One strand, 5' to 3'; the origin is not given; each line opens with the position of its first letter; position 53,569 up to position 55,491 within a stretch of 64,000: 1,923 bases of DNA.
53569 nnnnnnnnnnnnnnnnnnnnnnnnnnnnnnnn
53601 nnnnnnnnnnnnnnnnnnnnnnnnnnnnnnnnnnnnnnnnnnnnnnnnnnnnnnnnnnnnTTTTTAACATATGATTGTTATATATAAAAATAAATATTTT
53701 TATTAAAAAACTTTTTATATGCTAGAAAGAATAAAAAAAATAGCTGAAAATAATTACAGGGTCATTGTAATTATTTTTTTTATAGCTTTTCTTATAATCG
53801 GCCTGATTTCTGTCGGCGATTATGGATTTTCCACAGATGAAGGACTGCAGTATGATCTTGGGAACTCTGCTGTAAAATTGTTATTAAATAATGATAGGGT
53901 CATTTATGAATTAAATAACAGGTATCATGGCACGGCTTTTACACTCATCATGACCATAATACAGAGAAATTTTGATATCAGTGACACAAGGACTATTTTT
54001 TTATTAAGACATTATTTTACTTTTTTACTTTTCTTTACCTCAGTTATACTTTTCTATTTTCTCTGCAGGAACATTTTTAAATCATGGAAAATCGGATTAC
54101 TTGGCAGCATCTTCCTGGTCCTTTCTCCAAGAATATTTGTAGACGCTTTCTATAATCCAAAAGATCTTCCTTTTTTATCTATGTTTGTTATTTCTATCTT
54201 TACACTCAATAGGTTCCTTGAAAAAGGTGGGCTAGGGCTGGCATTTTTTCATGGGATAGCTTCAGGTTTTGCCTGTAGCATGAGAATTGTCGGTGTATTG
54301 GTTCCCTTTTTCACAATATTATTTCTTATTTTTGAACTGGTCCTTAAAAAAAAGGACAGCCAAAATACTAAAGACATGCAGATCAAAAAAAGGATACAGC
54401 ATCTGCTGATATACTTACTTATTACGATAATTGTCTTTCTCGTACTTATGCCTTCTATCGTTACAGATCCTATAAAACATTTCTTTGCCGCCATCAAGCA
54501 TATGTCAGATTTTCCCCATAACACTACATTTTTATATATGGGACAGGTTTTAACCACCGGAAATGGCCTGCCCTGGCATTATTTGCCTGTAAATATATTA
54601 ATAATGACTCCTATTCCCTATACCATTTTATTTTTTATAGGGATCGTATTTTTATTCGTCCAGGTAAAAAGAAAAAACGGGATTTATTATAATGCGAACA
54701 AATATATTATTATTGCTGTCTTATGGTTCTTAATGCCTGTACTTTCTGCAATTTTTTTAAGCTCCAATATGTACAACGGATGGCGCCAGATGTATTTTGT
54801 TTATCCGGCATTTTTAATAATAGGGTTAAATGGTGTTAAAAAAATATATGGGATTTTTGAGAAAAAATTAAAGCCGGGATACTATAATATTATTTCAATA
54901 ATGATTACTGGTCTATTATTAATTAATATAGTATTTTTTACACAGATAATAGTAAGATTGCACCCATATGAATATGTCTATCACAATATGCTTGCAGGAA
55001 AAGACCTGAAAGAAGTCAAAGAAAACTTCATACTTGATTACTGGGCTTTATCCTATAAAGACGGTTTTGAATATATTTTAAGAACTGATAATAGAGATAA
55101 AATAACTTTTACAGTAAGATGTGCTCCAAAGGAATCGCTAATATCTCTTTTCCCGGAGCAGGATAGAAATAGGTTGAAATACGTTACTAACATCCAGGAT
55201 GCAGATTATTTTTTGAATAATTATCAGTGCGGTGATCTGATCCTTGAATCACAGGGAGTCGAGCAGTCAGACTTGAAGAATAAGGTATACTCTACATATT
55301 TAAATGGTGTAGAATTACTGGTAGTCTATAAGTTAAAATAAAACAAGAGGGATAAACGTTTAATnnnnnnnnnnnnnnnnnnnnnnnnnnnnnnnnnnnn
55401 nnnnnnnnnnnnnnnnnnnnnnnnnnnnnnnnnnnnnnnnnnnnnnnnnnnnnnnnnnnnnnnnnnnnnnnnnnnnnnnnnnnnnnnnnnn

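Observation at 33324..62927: Four paralogous GtrB-like GT2 / GT-C glycosylation modules in one 30-kb stretch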

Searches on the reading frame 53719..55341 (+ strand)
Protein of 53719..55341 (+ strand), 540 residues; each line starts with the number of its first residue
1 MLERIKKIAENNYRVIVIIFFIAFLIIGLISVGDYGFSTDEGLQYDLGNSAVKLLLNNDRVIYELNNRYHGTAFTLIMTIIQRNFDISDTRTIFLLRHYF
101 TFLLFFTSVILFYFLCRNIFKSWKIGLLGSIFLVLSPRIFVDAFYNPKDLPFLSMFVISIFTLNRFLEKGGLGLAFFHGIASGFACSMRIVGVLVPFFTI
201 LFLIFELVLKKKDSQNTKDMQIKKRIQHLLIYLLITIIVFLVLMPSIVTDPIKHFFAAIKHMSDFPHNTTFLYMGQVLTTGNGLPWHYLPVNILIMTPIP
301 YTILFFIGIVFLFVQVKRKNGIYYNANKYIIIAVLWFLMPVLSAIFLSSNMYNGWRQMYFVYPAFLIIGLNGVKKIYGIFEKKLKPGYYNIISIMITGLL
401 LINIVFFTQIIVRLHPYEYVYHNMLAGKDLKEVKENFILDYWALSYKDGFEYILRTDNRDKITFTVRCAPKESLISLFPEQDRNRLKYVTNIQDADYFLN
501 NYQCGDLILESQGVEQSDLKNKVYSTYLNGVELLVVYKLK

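Call 3: search_protein_families(library=pfam, proteins=[window:53719-55341:+])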
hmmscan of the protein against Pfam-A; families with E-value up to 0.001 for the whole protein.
window:53719-55341:+ (540 aa): 2 families
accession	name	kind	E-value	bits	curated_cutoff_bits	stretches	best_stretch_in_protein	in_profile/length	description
PF02366.24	PMT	-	5.9e-07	29.7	22.7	1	86-239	75-228/245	Dolichyl-phosphate-mannose-protein mannosyltransferase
PF13231.12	PMT_2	-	7.8e-06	26.6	26.1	1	100-209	27-134/160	Dolichyl-phosphate-mannose-protein mannosyltransferase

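Call 10: find_encoding_contigs(protein=window:53719-55341:+, flank=10000, max_places=6)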
Protein window:53719-55341:+ (540 aa): 1 contig read that carries it; 1 place shown.
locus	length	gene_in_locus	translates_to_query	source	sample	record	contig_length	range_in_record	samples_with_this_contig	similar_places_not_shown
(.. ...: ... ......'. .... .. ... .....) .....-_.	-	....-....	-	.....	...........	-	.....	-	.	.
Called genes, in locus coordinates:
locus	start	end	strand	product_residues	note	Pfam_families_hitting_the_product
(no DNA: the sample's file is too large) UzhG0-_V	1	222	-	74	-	?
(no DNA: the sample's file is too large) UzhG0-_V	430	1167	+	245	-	PF00535:Glycos_transf_2, PF10111:Glyco_tranf_2_2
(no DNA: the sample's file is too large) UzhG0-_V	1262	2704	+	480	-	-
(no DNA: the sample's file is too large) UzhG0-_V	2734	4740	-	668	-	-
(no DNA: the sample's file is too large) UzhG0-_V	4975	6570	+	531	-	-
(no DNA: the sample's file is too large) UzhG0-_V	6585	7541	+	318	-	PF00535:Glycos_transf_2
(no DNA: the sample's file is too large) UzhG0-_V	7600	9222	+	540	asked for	PF02366:PMT (weak), PF13231:PMT_2 (weak)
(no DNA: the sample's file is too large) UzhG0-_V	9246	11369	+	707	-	PF13231:PMT_2 (weak)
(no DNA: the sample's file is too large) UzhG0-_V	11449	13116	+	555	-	-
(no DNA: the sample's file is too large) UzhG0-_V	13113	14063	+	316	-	PF00535:Glycos_transf_2, PF10111:Glyco_tranf_2_2 (weak)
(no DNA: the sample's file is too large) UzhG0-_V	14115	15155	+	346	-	PF03706:LPG_synthase_TM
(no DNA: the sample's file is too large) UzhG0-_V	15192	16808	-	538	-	PF13231:PMT_2 (weak)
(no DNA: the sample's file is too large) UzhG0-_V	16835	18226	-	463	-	PF00070:Pyr_redox (faint), PF00743:FMO-like (faint), PF00890:FAD_binding_2 (faint), PF01266:DAO, PF01593:Amino_oxidase, PF03486:HI0933_like (faint), PF07992:Pyr_redox_2 (faint), PF13450:NAD_binding_8, +1 more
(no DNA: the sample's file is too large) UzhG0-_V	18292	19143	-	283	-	?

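Call 11: find_related_loci(query=window:53719-55341:+, collection=genome_contigs, flank=10000)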
Query window:53719-55341:+ (540 aa) in genome_contigs; peptide patterns used: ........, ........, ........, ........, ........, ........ (x = any residue, [..] = any of these).
137 stretches matched a pattern; 3 encode a relative of the query (tblastn E <= 1e-3); 3 distinct loci.
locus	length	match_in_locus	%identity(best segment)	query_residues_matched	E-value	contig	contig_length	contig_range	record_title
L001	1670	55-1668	56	1-538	0e+0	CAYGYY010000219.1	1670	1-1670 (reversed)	MAG TPA_asm: uncultured Actinomycetota bacterium isolate ERP119294_co1_431 genome assembly, contig: NODE_175210_length_1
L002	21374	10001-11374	27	34-502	7e-54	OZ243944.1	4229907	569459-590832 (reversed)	MAG: Chloroflexota bacterium isolate c2a6a117-7fdc-414d-9db2-dee508dba2e6 genome assembly, chromosome: 1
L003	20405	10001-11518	24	24-538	5e-46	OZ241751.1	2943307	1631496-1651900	MAG: Dehalococcoidia bacterium isolate 2d2bd2f0-bb19-455d-b0e6-924b4cd30b0b genome assembly, chromosome: 1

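Call 12: find_homologous_proteins(query=window:53719-55341:+, max_evalue=0.00001)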
Query window:53719-55341:+ (540 aa): 237 proteins with E <= 0.00001 among 8000 candidates; the best 120 are listed.
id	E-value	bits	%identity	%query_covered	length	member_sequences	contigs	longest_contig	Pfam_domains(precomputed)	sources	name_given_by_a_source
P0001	0.0e+0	1195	100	100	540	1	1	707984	PF02366.25,PF13231.13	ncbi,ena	-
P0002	1.4e-207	709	59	100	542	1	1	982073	PF13231.13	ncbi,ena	-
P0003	6.8e-201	687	57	100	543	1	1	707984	PF13231.13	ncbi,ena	-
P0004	2.3e-191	655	55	100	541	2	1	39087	PF13231.13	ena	-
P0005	1.5e-187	642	55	99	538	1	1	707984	PF13231.13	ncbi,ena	-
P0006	2.6e-174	599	55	96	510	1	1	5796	PF13231.13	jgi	jgi:hypothetical protein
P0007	3.7e-174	598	53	99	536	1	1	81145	-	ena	-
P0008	1.6e-161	557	50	100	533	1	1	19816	PF13231.13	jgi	jgi:hypothetical protein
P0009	6.8e-160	551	49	100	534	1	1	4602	PF13231.13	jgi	jgi:hypothetical protein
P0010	3.7e-159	549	48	100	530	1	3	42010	PF13231.13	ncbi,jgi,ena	-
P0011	8.7e-158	544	50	100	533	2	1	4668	PF13231.13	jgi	-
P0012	1.7e-157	543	48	100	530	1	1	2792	PF13231.13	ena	-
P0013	1.8e-157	543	49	100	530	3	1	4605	PF13231.13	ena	-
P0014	8.1e-154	531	49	100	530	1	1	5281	-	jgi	-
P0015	4.2e-153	529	48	100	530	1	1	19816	PF13231.13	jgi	jgi:hypothetical protein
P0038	7.8e-113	396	42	99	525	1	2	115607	-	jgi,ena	-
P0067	3.9e-104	367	36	100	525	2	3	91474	-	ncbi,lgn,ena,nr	ncbi:MAG: glycosyltransferase family 39 protein [Candidatus Omnitrophica bacterium]|nr:glycosyltrans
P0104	1.5e-93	332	36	98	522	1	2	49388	PF13231.13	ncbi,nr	ncbi:MAG: glycosyltransferase family 39 protein [Proteobacteria bacterium]|nr:glycosyltransferase fa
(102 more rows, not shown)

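Call 13: list_cluster_members(proteins=[P0001, P0002, P0003, P0005])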
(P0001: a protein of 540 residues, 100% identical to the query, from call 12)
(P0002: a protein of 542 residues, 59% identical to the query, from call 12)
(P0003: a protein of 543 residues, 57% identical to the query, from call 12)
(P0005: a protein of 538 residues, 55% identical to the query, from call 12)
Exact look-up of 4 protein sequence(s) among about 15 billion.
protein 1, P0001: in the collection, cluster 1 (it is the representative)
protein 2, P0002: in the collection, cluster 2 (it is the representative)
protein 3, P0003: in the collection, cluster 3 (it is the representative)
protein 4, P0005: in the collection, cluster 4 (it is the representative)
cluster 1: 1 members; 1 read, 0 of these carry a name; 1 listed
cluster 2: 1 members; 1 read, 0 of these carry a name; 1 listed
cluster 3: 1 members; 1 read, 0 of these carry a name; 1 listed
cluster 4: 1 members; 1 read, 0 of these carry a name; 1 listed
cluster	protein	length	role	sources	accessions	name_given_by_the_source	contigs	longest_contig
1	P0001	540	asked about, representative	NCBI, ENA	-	-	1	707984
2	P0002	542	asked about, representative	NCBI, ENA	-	-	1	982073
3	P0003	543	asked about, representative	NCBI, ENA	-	-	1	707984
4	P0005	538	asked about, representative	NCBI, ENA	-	-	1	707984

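Call 17: find_encoding_contigs(protein=P0002, flank=10000, max_places=4)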
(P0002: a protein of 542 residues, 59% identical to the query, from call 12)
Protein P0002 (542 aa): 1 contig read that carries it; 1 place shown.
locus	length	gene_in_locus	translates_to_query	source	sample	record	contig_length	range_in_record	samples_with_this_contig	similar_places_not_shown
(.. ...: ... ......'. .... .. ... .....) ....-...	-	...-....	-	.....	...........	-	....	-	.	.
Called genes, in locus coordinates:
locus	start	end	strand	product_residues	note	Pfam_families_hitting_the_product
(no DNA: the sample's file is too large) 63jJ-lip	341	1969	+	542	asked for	PF13231:PMT_2 (weak)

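Call 18: find_encoding_contigs(protein=P0004, flank=10000, max_places=3)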
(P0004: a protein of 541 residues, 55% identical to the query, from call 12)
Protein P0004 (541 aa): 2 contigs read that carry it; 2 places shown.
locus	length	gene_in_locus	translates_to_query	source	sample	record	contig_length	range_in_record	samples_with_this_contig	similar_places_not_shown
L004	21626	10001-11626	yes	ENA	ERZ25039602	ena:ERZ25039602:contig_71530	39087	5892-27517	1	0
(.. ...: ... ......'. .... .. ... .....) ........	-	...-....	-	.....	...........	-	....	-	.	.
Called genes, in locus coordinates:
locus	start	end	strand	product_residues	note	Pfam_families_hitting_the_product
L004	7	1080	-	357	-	PF03706:LPG_synthase_TM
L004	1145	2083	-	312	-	PF00535:Glycos_transf_2, PF10111:Glyco_tranf_2_2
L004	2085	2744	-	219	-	-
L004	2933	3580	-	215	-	-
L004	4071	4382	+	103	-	-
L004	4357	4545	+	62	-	-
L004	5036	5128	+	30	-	-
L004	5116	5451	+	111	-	PF26549:Tricorn_N, PF26550:Tricorn_2nd (faint), PF07676:PD40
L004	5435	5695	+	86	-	-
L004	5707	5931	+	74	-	PF26549:Tricorn_N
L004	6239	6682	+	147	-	-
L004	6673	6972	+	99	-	-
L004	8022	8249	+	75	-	-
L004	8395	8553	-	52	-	-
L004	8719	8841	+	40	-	-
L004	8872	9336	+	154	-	PF00535:Glycos_transf_2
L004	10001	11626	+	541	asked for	PF13231:PMT_2 (weak)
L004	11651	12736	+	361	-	PF13231:PMT_2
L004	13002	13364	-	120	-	-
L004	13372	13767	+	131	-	PF13545:HTH_Crp_2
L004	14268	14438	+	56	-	PF03480:DctP (weak)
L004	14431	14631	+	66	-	-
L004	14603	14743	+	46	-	-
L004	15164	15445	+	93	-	PF04290:DctQ (weak)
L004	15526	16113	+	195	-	PF06808:DctM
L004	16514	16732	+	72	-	PF06808:DctM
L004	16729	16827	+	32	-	-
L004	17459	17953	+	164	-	PF08359:TetR_C_4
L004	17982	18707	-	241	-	-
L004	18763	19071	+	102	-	-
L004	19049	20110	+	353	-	PF00070:Pyr_redox (weak), PF00890:FAD_binding_2 (weak), PF01266:DAO (weak), PF03486:HI0933_like (weak), PF07992:Pyr_redox_2, PF12831:FAD_oxidored (weak), PF13450:NAD_binding_8, PF13738:Pyr_redox_3 (weak), +1 more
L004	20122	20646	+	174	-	-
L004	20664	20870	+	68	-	PF00037:Fer4 (faint), PF12837:Fer4_6 (faint), PF13187:Fer4_9 (faint), PF13237:Fer4_10 (weak)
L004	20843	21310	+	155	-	PF00903:Glyoxalase, PF13669:Glyoxalase_4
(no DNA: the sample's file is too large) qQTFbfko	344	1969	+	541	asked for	PF13231:PMT_2 (weak)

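Call 19: find_encoding_contigs(protein=P0007, flank=10000, max_places=3)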
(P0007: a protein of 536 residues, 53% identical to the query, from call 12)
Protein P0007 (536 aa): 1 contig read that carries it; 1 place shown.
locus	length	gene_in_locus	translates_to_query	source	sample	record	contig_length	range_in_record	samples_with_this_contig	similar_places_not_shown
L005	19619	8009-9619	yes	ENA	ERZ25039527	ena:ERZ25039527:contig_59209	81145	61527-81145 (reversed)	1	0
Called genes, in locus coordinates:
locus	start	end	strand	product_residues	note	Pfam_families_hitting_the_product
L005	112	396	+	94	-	-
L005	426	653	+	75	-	-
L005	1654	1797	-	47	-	-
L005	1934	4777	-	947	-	PF09586:YfhO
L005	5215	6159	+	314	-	PF03706:LPG_synthase_TM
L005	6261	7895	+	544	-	-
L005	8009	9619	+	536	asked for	-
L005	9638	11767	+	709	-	PF13231:PMT_2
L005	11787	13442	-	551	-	PF00930:DPPIV_N (faint), PF26549:Tricorn_N, PF26550:Tricorn_2nd (weak), PF07676:PD40, PF26549:Tricorn_N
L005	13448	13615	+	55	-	-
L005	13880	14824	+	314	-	PF00535:Glycos_transf_2, PF10111:Glyco_tranf_2_2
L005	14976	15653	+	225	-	-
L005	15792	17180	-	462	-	PF00070:Pyr_redox (faint), PF00743:FMO-like (weak), PF00890:FAD_binding_2 (faint), PF01266:DAO, PF01593:Amino_oxidase, PF07992:Pyr_redox_2 (weak), PF12831:FAD_oxidored (weak), PF13450:NAD_binding_8, +1 more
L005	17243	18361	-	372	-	PF01041:DegT_DnrJ_EryC1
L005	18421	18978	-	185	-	PF13302:Acetyltransf_3 (weak)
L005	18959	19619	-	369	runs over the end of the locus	PF13692:Glyco_trans_1_4 (weak), PF00534:Glycos_transf_1 (weak)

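Call 20: find_encoding_contigs(protein=P0008, flank=10000, max_places=3)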
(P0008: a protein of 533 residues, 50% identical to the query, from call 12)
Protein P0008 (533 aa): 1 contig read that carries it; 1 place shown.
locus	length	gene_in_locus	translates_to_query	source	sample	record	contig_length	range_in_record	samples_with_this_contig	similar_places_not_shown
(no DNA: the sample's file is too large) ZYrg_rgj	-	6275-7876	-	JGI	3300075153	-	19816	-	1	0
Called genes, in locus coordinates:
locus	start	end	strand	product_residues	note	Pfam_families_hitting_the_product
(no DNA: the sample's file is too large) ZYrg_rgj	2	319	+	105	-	?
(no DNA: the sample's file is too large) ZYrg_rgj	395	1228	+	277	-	PF03102:NeuB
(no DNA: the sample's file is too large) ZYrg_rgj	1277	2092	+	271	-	PF04055:Radical_SAM, PF13186:SPASM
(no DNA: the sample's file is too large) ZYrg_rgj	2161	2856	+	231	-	PF02348:CTP_transf_3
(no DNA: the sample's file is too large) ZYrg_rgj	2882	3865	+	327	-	PF01063:Aminotran_4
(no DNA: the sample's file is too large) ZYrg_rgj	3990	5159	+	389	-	-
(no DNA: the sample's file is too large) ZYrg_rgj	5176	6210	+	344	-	PF03706:LPG_synthase_TM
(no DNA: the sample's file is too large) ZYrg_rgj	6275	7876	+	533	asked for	PF13231:PMT_2 (weak)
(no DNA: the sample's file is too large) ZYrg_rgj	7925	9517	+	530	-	PF13231:PMT_2 (weak)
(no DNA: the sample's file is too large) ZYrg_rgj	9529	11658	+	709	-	PF13231:PMT_2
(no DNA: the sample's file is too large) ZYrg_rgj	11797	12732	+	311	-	PF00535:Glycos_transf_2, PF10111:Glyco_tranf_2_2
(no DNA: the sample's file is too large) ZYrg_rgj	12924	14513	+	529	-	PF01943:Polysacc_synt (weak)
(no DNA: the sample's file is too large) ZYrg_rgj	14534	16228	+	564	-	PF00682:HMGL-like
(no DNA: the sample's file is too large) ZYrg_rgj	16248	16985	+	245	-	PF02348:CTP_transf_3, PF12804:NTP_transf_3 (weak)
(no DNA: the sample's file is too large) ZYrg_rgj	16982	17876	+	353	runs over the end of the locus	PF00294:PfkB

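Call 23: search_solved_structures(query=A1, max_evalue=1, show_alignments=2)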
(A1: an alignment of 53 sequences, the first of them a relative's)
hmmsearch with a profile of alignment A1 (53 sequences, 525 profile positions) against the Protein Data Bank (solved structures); distinct sequences matched with E-value up to 1: 0.

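Call 34: predict_structure(alignment_id=A1)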
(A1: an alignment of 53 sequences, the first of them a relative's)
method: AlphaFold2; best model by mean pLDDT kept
length: 540 residues; sequences in the alignment: 53
mean_pLDDT: 90.8   pTM: 0.92
mean pLDDT of the five models: 90.8, 89.9, 89.7, 87.9, 87.0
residues with pLDDT >= 90: 387; 70-90: 128; 50-70: 24; < 50: 1
segments of 3 or more residues with pLDDT < 50: none
pLDDT, mean of each block of 10 residues (from residue 1): 87 97 97 87 93 95 92 96 95 94 98 97 97 96 93 97 93 97 96 94 88 66 92 98 94 94 84 87 88 95 96 82 85 93 88 87 97 95 94 94 96 91 92 87 86 96 87 85 94 91 65 66 90 90
secondary structure, 60 per line:
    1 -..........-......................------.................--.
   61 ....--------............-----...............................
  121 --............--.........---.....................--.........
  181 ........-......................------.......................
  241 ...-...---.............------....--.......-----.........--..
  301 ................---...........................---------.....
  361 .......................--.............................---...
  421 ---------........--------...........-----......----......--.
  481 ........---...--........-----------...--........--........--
elements in order: H2-11 H13-34 H41-57 H60-64 H73-84 H90-120 H123-134 H137-145 H149-169 H172-188 H190-211 H218-243 H251-263 E270-273 E276-279 H288-296 H299-316 H320-346 H356-383 H386-414 H430-436 H446-456 E462-467 H472-477 H480-485 E486-488 E497-501 E521-528 E531-538
